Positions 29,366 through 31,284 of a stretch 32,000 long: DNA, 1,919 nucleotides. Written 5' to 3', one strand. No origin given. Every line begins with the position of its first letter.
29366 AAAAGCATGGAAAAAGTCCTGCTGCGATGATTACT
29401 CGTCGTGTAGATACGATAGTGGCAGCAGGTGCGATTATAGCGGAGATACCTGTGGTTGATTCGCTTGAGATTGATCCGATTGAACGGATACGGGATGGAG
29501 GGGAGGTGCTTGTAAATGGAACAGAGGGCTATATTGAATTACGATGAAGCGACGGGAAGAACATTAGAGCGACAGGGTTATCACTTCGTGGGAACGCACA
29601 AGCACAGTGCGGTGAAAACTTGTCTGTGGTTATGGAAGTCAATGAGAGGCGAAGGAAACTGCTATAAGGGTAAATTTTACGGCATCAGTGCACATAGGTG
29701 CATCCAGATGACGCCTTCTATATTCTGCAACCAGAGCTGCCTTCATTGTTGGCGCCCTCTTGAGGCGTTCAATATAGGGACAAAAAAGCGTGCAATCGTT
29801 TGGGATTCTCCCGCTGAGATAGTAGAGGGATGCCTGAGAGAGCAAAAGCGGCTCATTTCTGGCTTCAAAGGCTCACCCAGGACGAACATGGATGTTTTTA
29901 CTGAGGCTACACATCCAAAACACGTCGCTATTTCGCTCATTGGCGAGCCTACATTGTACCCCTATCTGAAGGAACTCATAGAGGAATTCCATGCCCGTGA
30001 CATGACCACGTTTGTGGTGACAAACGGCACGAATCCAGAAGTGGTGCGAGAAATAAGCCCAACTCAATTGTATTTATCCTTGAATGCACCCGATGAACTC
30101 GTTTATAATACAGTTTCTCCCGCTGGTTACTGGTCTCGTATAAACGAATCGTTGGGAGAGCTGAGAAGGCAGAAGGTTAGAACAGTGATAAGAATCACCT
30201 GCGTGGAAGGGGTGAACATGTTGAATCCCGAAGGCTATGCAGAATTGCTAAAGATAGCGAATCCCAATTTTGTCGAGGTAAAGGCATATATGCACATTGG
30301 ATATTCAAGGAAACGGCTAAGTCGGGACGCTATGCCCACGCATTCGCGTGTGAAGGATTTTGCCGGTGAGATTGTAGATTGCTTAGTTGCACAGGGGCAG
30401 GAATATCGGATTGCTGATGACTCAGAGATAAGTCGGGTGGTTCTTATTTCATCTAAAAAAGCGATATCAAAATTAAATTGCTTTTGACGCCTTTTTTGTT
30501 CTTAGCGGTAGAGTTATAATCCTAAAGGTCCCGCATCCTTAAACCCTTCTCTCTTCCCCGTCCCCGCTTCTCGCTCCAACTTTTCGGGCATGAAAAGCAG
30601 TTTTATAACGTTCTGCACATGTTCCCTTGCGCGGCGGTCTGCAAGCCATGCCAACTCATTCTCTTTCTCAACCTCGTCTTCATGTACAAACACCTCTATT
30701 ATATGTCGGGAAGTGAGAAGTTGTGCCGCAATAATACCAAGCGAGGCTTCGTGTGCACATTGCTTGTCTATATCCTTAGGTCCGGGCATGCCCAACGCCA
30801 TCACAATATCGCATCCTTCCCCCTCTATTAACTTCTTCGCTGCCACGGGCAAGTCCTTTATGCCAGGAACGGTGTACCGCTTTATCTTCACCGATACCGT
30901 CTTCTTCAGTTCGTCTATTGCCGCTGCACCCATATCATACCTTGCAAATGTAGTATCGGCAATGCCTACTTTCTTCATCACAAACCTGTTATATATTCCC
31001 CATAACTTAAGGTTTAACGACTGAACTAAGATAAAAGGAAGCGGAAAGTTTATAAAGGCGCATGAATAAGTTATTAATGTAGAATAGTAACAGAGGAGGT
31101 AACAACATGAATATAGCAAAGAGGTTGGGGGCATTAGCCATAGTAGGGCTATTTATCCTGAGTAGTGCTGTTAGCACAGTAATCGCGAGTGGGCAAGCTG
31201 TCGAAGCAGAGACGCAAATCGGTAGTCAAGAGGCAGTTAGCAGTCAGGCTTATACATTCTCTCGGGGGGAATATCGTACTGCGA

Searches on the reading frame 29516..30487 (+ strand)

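Call 12: search_protein_families(library=pfam, proteins=[window:29516-30487:+], max_evalue=0.01)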
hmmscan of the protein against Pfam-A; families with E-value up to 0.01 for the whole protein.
window:29516-30487:+ (323 aa): 2 families
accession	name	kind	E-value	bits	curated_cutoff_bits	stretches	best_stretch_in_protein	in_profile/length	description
PF08608.17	Wyosine_form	-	1.7e-21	76.7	22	1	248-312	2-62/63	Wyosine base formation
PF04055.27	Radical_SAM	-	6e-15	56.2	29.5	1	67-243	3-164/166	Radical SAM superfamily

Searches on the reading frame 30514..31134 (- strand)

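Call 12: search_protein_families(library=pfam, proteins=[window:30514-31134:-], max_evalue=0.01)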
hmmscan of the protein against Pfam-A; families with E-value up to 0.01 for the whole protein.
window:30514-31134:- (206 aa): 1 family
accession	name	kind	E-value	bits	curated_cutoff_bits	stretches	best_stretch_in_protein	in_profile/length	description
PF00885.24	DMRL_synthase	-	2e-15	57.3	26.7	1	55-180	3-135/139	6,7-dimethyl-8-ribityllumazine synthase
